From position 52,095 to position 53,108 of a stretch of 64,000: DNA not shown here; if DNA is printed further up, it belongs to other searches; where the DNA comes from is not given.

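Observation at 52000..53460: Low-GC island encoding a signal-less aspzincin metalloprotease and a small secreted partner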

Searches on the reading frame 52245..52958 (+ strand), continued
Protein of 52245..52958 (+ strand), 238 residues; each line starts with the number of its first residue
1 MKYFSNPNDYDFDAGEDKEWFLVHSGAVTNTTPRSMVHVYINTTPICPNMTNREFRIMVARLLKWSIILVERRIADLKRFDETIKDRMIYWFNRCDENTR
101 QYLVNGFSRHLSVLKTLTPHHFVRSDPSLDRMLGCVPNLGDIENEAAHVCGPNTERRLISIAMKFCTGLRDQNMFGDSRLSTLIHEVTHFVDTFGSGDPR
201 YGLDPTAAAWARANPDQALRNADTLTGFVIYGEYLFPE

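Call 60: find_encoding_contigs(protein=P0093, flank=10000, max_places=3)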
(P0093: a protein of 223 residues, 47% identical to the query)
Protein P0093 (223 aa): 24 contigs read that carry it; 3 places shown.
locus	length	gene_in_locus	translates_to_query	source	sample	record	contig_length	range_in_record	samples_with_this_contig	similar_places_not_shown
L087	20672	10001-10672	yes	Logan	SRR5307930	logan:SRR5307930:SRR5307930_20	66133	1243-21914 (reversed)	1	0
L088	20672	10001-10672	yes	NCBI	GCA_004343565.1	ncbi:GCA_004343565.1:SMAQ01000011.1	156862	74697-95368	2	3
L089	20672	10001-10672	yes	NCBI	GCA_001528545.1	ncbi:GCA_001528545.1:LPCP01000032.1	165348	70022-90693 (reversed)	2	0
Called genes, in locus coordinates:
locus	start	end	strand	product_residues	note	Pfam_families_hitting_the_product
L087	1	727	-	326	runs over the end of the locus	PF00106:adh_short, PF08659:KR (weak), PF13561:adh_short_C2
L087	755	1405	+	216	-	PF14681:UPRTase, PF00156:Pribosyltran (weak)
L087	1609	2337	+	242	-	PF20772:TACO1_YebC_N, PF01709:Transcrip_reg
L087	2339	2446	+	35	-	-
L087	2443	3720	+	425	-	PF02844:GARS_N, PF01071:GARS_A, PF02222:ATP-grasp (weak), PF02843:GARS_C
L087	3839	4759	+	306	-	PF01218:Coprogen_oxidas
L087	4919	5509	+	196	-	PF01467:CTP_transf_like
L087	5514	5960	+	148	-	PF02410:RsfS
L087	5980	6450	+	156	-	PF02590:SPOUT_MTase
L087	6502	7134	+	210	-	PF02545:Maf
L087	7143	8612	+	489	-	PF10150:RNase_E_G, PF20833:RNase_E_G_Thio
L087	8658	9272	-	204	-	PF13576:Pentapeptide_3 (faint), PF13599:Pentapeptide_4, PF00805:Pentapeptide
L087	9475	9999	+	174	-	PF05488:PAAR_motif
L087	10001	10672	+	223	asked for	PF14521:Aspzincin_M35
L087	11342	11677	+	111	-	PF04320:YggL_50S_bp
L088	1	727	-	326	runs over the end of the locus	PF00106:adh_short, PF08659:KR (weak), PF13561:adh_short_C2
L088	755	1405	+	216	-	PF14681:UPRTase, PF00156:Pribosyltran (weak)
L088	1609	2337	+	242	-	PF20772:TACO1_YebC_N, PF01709:Transcrip_reg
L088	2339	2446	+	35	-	-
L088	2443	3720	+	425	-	PF02844:GARS_N, PF01071:GARS_A, PF02222:ATP-grasp (weak), PF02843:GARS_C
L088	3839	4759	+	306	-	PF01218:Coprogen_oxidas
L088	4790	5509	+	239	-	PF01467:CTP_transf_like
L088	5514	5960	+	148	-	PF02410:RsfS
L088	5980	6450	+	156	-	PF02590:SPOUT_MTase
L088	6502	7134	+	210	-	PF02545:Maf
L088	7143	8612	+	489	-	PF10150:RNase_E_G, PF20833:RNase_E_G_Thio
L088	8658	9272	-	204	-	PF13576:Pentapeptide_3 (faint), PF13599:Pentapeptide_4, PF00805:Pentapeptide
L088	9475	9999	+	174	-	PF05488:PAAR_motif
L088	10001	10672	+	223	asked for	PF14521:Aspzincin_M35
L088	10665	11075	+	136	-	-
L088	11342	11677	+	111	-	PF04320:YggL_50S_bp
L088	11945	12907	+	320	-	PF05239:PRC (weak)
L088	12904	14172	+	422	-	PF12832:MFS_1_like, PF07690:MFS_1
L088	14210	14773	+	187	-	PF06081:ArAE_1, PF13515:FUSC_2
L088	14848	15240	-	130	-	PF11776:RcnB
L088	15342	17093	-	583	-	PF00664:ABC_membrane, PF00005:ABC_tran, PF02463:SMC_N (weak)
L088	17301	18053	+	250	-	PF00535:Glycos_transf_2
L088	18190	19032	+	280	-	PF00535:Glycos_transf_2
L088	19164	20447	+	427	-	PF04932:Wzy_C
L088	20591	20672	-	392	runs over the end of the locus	PF01075:Glyco_transf_9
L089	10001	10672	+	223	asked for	PF14521:Aspzincin_M35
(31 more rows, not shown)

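Call 61: find_encoding_contigs(protein=P0041, flank=10000, max_places=2)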
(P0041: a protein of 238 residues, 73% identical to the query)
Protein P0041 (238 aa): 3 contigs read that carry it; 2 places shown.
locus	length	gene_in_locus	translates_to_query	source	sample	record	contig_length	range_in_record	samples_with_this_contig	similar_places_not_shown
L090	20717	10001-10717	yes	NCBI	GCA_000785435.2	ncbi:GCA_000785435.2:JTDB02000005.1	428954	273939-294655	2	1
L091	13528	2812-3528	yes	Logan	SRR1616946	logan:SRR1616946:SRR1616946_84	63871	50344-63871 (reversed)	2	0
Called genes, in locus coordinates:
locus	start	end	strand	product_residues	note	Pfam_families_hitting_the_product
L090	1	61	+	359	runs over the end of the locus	PF00316:FBPase, PF18913:FBPase_C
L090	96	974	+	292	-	PF00485:PRK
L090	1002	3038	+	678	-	PF00456:Transketolase_N, PF02779:Transket_pyr, PF02780:Transketolase_C, PF22613:Transketolase_C_1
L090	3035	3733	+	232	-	PF00702:Hydrolase, PF12710:HAD, PF13344:Hydrolase_6 (faint), PF13419:HAD_2, PF13242:Hydrolase_like (weak)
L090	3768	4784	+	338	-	PF00044:Gp_dh_N, PF02800:Gp_dh_C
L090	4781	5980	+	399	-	PF00162:PGK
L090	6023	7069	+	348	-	PF01116:F_bP_aldolase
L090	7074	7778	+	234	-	PF00834:Ribul_P_3_epim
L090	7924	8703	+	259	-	PF00702:Hydrolase, PF13419:HAD_2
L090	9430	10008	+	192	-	-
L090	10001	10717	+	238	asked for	PF14521:Aspzincin_M35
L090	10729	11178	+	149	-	PF00691:OmpA (weak)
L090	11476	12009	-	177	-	PF00701:DHDPS (weak)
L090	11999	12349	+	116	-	PF07729:FCD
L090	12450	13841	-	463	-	PF00860:Xan_ur_permease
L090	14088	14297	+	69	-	PF11160:Hva1_TUDOR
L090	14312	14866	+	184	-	PF04343:DUF488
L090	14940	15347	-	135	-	PF02566:OsmC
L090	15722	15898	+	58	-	-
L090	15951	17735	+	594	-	PF08479:POTRA_2, PF17287:POTRA_3, PF03865:ShlB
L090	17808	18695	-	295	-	PF02678:Pirin, PF05726:Pirin_C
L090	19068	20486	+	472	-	PF00224:PK, PF02887:PK_C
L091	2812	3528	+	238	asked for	PF14521:Aspzincin_M35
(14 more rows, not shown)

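Call 70: list_cluster_members(proteins=[P0015, P0002])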
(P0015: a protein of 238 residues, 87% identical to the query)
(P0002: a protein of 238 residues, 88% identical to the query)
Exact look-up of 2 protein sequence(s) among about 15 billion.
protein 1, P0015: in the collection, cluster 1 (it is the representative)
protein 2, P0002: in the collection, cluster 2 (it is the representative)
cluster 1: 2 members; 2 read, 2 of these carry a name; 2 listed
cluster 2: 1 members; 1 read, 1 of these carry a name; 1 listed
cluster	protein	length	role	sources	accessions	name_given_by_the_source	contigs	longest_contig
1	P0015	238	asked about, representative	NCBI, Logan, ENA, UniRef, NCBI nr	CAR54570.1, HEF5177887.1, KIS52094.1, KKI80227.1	M35 family metallo-endopeptidase [Burkholderia cenocepacia] | Metallo peptidase, family M35 n=2 Tax=Burkholderia cenocepacia TaxID=95486 ...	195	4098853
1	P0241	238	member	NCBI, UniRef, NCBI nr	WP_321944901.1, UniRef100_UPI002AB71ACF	M35 family metallo-endopeptidase [Burkholderia cenocepacia] | M35 family metallo-endopeptidase n=1 Tax=Burkholderia cenocepacia TaxID=95486 ...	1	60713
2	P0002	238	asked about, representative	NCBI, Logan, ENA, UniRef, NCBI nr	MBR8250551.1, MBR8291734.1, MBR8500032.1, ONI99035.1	M35 family metallo-endopeptidase [Burkholderia cenocepacia] | Peptidase M35 n=3 Tax=Burkholderia cenocepacia TaxID=95486 RepID=A0A1V2W1D3_9BURK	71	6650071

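Call 75: search_dna_similar(query=window:52245-52958:+, collection=plasmids, mode=protein, max_rows=25)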
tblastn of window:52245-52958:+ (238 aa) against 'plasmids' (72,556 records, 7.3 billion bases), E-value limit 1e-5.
Records with a match: 6; places in all: 9; records where one place covers at least 80% of the query: 5.
Best place of each record, by identity: <60% 6.
By first word of the organism name: Burkholderia 3; Caballeronia 2; Cupriavidus 1.
By predicted mobility (MOB-suite, as given by PLSDB): non-mobilizable 4; conjugative 1; mobilizable 1.
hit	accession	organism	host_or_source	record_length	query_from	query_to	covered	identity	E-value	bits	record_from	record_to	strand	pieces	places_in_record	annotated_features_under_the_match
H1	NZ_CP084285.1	Caballeronia zhejiangensis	Anasa tristis,Cell culture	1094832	18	232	90%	42.8%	6e-46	170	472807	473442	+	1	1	none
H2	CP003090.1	Burkholderia sp. YI23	-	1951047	16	229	90%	40.6%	8e-36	140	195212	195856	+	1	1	none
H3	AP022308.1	Burkholderia sp. SFA1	-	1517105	16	229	90%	40.1%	1e-34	137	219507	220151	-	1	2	hypothetical protein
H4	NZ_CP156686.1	Burkholderia stagnalis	Bacterial cells,soils collected in ...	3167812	17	229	89%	40.0%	1e-39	151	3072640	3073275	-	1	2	none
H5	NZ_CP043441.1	Cupriavidus campinensis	cell culture,soil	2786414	35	229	82%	31.2%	2e-17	88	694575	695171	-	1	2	none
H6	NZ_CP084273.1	Caballeronia grimmiae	Leptoglossus zonatus,Cell culture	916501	40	167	51%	37.2%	2e-12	97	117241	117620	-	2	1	none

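Call 78: search_protein_families(library=pfam, proteins=[L090:9430-10005:+, L086:9451-9993:+, L086:8781-9437:+, L088:9475-9996:+, L003:12490-12822:+], max_evalue=0.01)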
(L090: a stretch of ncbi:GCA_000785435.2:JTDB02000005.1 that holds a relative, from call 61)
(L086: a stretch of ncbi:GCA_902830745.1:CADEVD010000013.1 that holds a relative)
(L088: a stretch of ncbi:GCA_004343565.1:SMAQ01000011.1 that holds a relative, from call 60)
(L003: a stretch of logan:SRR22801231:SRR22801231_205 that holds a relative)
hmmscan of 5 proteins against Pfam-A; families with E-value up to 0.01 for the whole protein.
L090:9430-10005:+ (192 aa): 0 families

L086:9451-9993:+ (181 aa): 0 families

L086:8781-9437:+ (219 aa): 1 family
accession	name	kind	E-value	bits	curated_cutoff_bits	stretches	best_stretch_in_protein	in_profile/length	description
PF05488.18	PAAR_motif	-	2.6e-13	50.4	27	1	16-83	2-68/70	PAAR motif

L088:9475-9996:+ (174 aa): 1 family
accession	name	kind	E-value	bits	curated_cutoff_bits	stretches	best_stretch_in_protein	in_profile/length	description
PF05488.18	PAAR_motif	-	9.9e-09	35.8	27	1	9-77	2-67/70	PAAR motif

L003:12490-12822:+ (111 aa): 0 families

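Call 80: search_protein_representatives(alignment_id=A1)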
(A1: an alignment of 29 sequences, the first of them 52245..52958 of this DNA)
Query: 29 sequences, 234 profile positions. Proteins with E-value up to 0.001 (for the whole library): 1368; up to 1e-10: 267; up to 1e-30: 74. The best 150 are listed.
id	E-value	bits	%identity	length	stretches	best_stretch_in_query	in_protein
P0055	6.1e-100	349.4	-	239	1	1-232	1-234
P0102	2.4e-83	295.1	-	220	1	18-230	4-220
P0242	3.3e-82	291.4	-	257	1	20-230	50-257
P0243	1.9e-81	288.9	-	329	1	26-230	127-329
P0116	2.8e-80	285.1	-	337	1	38-231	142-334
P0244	6.9e-76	270.7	-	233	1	9-229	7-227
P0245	8.7e-76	270.4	-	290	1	43-230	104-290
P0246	1.6e-69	249.9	-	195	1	42-230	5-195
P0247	4.0e-68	245.3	-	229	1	17-228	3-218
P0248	3.2e-67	242.4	-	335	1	34-231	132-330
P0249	4.7e-67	241.8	-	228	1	12-228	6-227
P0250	1.4e-65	236.9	-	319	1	42-229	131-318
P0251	3.1e-63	229.3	-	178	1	58-232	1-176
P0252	9.3e-62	224.5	-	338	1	31-228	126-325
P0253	1.4e-61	223.9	-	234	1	28-230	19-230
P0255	8.6e-61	221.3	-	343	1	30-228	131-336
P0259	2.9e-56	206.5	-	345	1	41-227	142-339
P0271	7.0e-50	185.6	-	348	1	43-228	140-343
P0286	8.5e-43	162.4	-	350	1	40-230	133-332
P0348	6.5e-19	84.3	-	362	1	48-226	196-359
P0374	2.9e-16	75.6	-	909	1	60-225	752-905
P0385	8.7e-16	74.0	-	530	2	57-129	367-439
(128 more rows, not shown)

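Call 81: search_protein_families(library=pfam, proteins=[P0243, P0248, P0250, P0255, P0259, P0271, P0286, P0374, P0385, P0348], max_evalue=0.001)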
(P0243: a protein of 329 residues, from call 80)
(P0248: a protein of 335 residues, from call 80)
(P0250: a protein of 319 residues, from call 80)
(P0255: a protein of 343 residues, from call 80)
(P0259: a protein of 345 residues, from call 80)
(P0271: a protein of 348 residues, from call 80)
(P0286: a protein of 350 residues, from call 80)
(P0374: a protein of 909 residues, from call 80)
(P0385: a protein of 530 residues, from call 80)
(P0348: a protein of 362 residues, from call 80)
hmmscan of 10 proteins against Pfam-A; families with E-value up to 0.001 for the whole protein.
P0243 (329 aa): 1 family
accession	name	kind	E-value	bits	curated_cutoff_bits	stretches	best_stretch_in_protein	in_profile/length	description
PF14521.12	Aspzincin_M35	-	3.3e-15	57.2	30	1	181-324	7-140/142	Lysine-specific metallo-endopeptidase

P0248 (335 aa): 1 family
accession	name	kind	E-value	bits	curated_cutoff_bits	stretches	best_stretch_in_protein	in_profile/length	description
PF14521.12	Aspzincin_M35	-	1.5e-11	45.3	30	1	180-324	6-140/142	Lysine-specific metallo-endopeptidase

P0250 (319 aa): 2 families
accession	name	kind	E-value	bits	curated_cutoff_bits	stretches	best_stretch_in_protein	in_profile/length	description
PF14521.12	Aspzincin_M35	-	2.6e-13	51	30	1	170-314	5-140/142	Lysine-specific metallo-endopeptidase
PF05488.18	PAAR_motif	-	4e-10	40.2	27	1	11-80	2-67/70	PAAR motif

P0255 (343 aa): 2 families
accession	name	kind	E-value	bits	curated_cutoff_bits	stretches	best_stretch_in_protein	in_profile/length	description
PF14521.12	Aspzincin_M35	-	6.4e-09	36.8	30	1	182-333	6-140/142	Lysine-specific metallo-endopeptidase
PF05488.18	PAAR_motif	-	3.4e-06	27.6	27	1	8-79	1-68/70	PAAR motif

P0259 (345 aa): 2 families
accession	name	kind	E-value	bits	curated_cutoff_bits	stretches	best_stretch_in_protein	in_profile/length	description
PF05488.18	PAAR_motif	-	5.4e-08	33.4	27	1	8-79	1-67/70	PAAR motif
PF14521.12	Aspzincin_M35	-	8.2e-07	30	30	1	188-337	11-140/142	Lysine-specific metallo-endopeptidase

P0271 (348 aa): 0 families

P0286 (350 aa): 2 families
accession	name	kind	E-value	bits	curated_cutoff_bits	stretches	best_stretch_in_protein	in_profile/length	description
PF14521.12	Aspzincin_M35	-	1.3e-07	32.6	30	1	176-328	7-141/142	Lysine-specific metallo-endopeptidase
PF05488.18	PAAR_motif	-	1.8e-07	31.7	27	1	8-75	2-67/70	PAAR motif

P0374 (909 aa): 5 families
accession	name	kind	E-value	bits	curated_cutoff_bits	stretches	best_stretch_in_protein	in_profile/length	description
PF05954.17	Phage_GPD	-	9.4e-82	275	30.1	1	78-403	1-301/305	Phage tail baseplate hub (GPD)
PF22178.3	Gp5_trimer_C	-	3.2e-33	114.7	30.9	1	544-651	1-107/112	Bacteriophage T4 gp5 C-terminal trimerisation domain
PF14521.12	Aspzincin_M35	-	1.7e-25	90.6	30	1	773-906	5-141/142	Lysine-specific metallo-endopeptidase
PF04717.18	Phage_base_V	-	1.4e-14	54.6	23.8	1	460-527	12-75/75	Type VI secretion system/phage-baseplate injector OB domain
PF20093.5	DUF6484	-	8.4e-05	23.6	27.6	1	503-525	38-60/61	Domain of unknown function (DUF6484)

P0385 (530 aa): 1 family
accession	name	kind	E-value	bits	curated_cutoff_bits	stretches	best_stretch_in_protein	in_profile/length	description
PF14521.12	Aspzincin_M35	-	7.1e-25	88.5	30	1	392-528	6-142/142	Lysine-specific metallo-endopeptidase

P0348 (362 aa): 3 families
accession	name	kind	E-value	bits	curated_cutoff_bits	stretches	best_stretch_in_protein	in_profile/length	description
PF14521.12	Aspzincin_M35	-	1.2e-30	107.2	30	1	230-360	6-142/142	Lysine-specific metallo-endopeptidase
PF08310.17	LGFP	-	9e-05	23.2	22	0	155-189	1-36/53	LGFP repeat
PF02102.21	Peptidase_M35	-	0.00067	19.2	27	0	204-359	186-345/352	Deuterolysin metalloprotease (M35) family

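Call 89: find_encoding_contigs(protein=P0097, flank=8000, max_places=3)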
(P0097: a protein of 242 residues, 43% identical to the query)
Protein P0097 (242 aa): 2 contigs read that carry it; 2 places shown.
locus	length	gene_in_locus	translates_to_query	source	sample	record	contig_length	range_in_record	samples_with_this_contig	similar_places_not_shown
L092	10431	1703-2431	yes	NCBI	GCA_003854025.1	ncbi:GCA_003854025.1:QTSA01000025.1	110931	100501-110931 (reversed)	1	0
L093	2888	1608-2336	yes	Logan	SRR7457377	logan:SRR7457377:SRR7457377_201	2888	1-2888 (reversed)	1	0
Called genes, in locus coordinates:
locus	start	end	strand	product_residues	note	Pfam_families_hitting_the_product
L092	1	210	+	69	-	?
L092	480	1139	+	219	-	PF05488:PAAR_motif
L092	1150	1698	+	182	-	-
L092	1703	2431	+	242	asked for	PF14521:Aspzincin_M35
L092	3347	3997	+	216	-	-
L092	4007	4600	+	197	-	PF08808:RES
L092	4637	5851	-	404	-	PF07690:MFS_1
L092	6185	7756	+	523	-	PF01799:Fer2_2, PF00941:FAD_binding_5, PF03450:CO_deh_flav_C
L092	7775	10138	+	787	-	PF01315:Ald_Xan_dh_C, PF02738:MoCoBD_1, PF20256:MoCoBD_2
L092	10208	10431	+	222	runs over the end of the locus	PF13478:XdhC_C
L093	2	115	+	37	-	?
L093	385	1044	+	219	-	PF05488:PAAR_motif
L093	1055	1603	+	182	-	-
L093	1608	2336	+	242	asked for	PF14521:Aspzincin_M35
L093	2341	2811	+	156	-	-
